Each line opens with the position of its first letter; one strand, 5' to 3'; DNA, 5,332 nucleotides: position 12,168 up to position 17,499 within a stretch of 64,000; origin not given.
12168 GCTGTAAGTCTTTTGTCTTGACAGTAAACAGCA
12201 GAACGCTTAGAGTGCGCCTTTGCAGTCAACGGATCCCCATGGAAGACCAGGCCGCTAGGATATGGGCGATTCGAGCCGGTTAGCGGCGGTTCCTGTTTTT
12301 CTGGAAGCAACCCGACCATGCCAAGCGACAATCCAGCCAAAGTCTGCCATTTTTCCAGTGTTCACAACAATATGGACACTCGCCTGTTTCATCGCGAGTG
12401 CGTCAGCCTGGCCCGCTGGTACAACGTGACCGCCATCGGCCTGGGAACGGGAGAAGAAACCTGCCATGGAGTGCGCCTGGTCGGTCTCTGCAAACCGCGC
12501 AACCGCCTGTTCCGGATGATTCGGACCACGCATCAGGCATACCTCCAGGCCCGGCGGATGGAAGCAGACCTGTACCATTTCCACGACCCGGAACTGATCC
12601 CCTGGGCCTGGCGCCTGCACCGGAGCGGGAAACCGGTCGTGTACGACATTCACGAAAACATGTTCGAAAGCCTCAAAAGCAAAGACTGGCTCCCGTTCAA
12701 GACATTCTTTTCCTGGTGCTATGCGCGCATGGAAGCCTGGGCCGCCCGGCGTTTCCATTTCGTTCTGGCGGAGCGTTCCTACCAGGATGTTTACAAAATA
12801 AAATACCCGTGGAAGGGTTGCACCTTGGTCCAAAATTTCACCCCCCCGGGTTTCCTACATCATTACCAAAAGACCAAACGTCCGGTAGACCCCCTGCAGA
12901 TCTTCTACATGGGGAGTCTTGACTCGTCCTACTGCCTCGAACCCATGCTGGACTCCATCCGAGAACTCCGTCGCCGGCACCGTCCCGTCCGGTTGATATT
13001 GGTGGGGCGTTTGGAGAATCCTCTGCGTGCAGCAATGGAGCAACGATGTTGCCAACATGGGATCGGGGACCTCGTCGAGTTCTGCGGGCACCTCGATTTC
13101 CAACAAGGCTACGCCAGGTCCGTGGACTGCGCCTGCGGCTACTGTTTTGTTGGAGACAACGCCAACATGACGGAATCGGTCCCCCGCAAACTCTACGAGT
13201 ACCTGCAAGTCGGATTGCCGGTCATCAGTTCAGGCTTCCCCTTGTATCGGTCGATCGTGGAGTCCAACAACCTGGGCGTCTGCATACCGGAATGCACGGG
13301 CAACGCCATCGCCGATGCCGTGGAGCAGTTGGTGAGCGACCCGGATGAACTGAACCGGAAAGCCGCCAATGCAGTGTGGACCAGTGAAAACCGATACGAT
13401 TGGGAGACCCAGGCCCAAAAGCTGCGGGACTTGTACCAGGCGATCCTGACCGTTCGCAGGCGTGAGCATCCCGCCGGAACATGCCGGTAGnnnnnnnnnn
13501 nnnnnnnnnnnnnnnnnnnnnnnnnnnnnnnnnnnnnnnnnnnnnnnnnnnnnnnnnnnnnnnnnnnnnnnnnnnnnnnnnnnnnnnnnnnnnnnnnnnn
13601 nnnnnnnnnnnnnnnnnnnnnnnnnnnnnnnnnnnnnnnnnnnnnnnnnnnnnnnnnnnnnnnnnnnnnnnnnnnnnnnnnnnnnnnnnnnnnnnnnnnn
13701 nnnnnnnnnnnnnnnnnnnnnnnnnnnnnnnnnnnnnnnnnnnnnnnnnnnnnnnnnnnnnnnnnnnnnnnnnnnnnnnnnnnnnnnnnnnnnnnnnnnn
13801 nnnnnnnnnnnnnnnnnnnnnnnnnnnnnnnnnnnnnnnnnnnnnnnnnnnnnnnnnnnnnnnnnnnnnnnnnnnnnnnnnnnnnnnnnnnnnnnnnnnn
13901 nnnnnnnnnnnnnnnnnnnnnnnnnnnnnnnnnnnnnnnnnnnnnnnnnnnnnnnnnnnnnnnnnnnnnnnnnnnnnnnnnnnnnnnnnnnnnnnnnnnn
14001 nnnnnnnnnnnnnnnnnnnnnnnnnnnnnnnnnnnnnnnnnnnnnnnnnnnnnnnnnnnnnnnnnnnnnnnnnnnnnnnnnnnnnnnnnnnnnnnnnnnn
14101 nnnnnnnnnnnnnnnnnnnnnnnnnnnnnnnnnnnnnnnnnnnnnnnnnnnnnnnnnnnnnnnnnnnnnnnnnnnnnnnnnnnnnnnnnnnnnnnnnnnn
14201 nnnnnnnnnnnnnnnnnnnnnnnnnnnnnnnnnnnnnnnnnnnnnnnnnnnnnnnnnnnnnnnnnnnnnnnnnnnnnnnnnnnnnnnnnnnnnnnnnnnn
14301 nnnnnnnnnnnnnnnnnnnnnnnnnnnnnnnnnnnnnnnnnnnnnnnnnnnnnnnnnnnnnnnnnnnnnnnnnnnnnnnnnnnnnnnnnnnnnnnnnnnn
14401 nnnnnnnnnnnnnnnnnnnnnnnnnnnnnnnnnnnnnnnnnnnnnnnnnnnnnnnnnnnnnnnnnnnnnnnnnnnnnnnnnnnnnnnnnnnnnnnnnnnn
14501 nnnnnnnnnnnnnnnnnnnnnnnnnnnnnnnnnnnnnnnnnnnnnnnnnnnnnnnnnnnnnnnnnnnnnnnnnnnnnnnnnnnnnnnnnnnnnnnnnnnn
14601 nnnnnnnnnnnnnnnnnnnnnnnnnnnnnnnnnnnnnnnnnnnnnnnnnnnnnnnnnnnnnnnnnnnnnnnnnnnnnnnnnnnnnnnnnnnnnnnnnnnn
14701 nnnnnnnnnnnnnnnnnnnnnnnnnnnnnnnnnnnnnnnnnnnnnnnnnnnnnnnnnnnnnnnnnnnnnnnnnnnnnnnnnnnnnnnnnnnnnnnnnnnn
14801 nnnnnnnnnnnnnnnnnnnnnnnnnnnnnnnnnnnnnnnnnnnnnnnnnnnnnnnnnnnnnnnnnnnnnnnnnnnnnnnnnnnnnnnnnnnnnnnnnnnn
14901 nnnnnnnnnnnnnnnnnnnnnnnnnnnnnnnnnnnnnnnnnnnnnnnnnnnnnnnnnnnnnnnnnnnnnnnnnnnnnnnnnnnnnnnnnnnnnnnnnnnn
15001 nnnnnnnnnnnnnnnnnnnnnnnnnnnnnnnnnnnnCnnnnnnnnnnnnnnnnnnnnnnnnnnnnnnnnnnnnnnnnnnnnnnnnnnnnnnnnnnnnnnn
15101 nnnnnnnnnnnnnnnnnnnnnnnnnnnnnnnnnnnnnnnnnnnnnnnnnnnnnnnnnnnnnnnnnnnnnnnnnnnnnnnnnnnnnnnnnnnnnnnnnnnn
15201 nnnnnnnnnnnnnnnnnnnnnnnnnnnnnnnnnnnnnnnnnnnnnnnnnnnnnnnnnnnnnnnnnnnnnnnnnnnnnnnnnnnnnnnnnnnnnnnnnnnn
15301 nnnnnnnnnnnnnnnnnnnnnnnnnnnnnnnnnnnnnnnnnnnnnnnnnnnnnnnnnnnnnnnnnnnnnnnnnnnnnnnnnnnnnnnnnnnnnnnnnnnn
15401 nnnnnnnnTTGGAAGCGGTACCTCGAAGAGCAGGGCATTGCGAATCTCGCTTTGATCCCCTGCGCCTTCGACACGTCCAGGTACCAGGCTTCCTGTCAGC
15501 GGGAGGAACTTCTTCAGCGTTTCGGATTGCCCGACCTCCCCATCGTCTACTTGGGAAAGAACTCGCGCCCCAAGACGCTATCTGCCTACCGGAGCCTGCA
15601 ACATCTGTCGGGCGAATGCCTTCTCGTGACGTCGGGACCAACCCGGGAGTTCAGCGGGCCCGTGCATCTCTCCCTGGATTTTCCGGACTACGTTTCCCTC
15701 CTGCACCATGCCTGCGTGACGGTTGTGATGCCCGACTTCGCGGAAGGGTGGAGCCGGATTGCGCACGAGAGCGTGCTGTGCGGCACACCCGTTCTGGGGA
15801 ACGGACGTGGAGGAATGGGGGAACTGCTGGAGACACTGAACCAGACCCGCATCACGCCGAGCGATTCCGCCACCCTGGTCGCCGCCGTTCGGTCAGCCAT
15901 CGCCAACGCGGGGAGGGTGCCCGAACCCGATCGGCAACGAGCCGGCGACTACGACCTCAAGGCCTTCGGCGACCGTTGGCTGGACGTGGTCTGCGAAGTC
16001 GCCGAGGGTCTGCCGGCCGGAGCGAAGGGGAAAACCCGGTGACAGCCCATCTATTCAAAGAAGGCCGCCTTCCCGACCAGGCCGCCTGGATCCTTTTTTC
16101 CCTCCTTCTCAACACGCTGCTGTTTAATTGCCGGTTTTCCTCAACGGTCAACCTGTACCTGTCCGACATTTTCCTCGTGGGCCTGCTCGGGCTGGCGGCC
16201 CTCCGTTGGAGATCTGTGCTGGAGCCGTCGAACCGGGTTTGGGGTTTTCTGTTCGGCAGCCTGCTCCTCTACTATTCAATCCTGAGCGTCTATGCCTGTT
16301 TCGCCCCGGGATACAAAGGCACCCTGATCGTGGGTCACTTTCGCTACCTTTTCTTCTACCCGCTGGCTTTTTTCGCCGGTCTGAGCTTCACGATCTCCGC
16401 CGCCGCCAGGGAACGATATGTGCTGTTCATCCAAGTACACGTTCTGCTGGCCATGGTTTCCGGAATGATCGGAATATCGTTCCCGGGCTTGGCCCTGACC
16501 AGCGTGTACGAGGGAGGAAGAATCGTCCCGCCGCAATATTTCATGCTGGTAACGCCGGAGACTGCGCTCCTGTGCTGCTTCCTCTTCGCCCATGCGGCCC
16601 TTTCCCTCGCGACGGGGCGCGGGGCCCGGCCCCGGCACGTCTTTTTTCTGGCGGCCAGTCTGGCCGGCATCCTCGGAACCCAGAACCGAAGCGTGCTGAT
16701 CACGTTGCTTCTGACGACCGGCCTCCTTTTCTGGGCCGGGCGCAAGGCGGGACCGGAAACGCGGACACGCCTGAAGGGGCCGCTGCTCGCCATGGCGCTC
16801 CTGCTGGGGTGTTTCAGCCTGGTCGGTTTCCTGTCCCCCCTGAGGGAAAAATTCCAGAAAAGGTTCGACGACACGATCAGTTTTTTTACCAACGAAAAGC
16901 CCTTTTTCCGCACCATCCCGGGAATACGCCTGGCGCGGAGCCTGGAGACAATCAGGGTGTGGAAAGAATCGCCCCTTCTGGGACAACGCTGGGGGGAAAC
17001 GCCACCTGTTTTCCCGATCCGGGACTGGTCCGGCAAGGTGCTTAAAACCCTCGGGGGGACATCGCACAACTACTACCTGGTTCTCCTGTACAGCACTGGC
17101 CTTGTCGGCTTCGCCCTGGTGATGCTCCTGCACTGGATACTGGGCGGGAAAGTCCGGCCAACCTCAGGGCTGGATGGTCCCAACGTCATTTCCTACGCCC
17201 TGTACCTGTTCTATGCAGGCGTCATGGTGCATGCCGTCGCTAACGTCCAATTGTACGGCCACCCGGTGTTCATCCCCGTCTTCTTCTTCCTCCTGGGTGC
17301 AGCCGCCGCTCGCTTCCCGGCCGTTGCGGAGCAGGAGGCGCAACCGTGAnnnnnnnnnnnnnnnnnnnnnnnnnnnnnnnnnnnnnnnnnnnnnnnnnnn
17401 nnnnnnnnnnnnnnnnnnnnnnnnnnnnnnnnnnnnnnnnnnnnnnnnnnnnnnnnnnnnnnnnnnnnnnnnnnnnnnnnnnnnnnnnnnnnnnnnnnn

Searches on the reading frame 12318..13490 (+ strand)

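Call 12: search_protein_families(library=pfam, proteins=[window:12318-13490:+], max_evalue=0.0001)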
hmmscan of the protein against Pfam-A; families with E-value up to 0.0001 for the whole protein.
window:12318-13490:+ (390 aa): 4 families
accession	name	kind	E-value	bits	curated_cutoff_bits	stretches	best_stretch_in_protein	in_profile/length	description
PF00534.26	Glycos_transf_1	-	6.1e-16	58.9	26.4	1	184-350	7-167/172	Glycosyl transferases group 1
PF13692.12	Glyco_trans_1_4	-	6.8e-13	49.5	27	1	194-341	3-142/142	Glycosyl transferases group 1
PF13439.12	Glyco_transf_4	-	1.9e-06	28.4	28.5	1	35-150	20-138/170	Glycosyltransferase Family 4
PF13579.12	Glyco_trans_4_4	-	2.3e-06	28.5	29.7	1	35-151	19-133/158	Glycosyl transferase 4-like domain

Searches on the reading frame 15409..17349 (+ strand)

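Call 12: search_protein_families(library=pfam, proteins=[window:15409-17349:+], max_evalue=0.0001)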
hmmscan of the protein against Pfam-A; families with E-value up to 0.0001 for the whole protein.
window:15409-17349:+ (646 aa): 1 family
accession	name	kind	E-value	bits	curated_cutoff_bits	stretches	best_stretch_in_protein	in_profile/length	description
PF04932.20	Wzy_C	-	4.1e-10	40.1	31.7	1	413-571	2-148/149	O-Antigen ligase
